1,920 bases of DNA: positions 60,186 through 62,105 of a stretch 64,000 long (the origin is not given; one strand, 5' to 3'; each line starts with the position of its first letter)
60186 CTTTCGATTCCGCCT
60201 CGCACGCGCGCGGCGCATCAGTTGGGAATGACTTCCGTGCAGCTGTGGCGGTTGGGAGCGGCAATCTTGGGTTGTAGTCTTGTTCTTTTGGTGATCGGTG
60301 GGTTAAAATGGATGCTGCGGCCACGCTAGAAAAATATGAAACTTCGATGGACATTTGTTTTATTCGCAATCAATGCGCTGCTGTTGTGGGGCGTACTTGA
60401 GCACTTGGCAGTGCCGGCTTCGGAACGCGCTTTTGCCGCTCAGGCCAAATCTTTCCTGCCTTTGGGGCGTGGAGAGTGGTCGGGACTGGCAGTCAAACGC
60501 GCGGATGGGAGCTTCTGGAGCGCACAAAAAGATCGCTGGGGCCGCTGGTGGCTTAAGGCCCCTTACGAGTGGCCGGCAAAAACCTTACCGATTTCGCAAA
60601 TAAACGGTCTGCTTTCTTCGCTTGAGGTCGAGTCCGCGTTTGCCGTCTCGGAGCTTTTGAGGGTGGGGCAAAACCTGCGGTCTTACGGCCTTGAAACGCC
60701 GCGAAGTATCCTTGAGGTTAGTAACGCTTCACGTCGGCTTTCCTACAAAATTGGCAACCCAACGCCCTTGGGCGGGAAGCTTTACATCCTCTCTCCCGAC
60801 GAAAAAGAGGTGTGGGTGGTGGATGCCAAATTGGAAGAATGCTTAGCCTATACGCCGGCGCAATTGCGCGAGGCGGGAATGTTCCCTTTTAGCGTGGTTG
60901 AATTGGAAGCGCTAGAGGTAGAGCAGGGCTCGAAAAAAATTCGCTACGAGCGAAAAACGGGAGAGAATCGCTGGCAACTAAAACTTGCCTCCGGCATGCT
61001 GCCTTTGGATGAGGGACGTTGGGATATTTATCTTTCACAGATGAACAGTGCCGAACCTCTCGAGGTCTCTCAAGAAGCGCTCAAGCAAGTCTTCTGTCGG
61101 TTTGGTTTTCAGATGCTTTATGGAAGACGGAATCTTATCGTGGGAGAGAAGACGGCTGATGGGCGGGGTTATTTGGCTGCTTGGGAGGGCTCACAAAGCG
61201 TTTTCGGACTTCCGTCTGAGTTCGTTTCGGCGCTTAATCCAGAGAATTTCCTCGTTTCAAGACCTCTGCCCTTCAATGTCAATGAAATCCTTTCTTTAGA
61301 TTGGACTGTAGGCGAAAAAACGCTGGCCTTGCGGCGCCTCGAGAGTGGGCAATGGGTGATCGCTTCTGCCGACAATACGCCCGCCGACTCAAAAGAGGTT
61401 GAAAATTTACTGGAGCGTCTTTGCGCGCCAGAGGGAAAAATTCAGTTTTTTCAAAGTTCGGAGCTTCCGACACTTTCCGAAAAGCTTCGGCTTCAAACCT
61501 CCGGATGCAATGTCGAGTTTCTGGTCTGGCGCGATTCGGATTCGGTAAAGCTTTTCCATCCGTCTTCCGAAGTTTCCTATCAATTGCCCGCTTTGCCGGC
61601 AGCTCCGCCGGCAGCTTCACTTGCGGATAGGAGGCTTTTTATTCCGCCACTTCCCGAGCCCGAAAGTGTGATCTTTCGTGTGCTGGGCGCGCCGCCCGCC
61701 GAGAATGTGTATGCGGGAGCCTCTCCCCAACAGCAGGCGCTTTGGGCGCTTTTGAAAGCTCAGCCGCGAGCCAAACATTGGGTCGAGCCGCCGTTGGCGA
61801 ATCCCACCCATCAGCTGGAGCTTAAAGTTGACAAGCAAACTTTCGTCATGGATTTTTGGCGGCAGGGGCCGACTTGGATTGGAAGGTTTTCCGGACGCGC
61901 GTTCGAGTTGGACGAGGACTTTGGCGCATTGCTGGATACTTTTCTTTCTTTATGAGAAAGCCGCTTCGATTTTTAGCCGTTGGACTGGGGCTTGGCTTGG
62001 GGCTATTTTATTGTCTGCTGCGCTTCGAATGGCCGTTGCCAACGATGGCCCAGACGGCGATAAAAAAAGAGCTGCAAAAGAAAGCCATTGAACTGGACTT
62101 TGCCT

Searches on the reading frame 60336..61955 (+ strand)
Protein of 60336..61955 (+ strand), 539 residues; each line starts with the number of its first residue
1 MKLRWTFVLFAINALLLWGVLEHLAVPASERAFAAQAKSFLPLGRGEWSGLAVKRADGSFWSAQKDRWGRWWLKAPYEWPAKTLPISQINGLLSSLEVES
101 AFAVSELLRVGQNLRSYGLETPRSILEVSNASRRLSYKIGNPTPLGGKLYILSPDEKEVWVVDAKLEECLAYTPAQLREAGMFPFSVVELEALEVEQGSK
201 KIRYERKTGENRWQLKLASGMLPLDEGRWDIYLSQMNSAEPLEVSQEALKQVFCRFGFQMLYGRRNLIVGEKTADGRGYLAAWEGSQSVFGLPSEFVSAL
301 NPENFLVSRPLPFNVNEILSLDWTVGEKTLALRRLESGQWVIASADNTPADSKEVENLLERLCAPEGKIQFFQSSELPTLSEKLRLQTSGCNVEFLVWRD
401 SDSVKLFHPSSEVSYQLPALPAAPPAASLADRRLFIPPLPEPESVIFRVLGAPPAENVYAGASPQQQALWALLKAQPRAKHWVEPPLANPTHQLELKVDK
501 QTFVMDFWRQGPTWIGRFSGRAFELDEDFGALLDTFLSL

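Call 53: search_protein_families(library=ncbifam, proteins=[window:60336-61955:+], max_evalue=1e-10)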
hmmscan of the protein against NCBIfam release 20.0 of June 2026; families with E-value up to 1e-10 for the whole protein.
window:60336-61955:+ (539 aa): 0 families

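Call 67: search_protein_families(library=pfam, proteins=[window:60336-61955:+], max_evalue=0.0001)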
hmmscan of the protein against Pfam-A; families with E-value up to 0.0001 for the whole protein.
window:60336-61955:+ (539 aa): 1 family
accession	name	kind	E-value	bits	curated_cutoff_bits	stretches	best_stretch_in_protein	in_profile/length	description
PF14238.11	DUF4340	-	3.9e-27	96.1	25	2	71-239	1-162/183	Domain of unknown function (DUF4340)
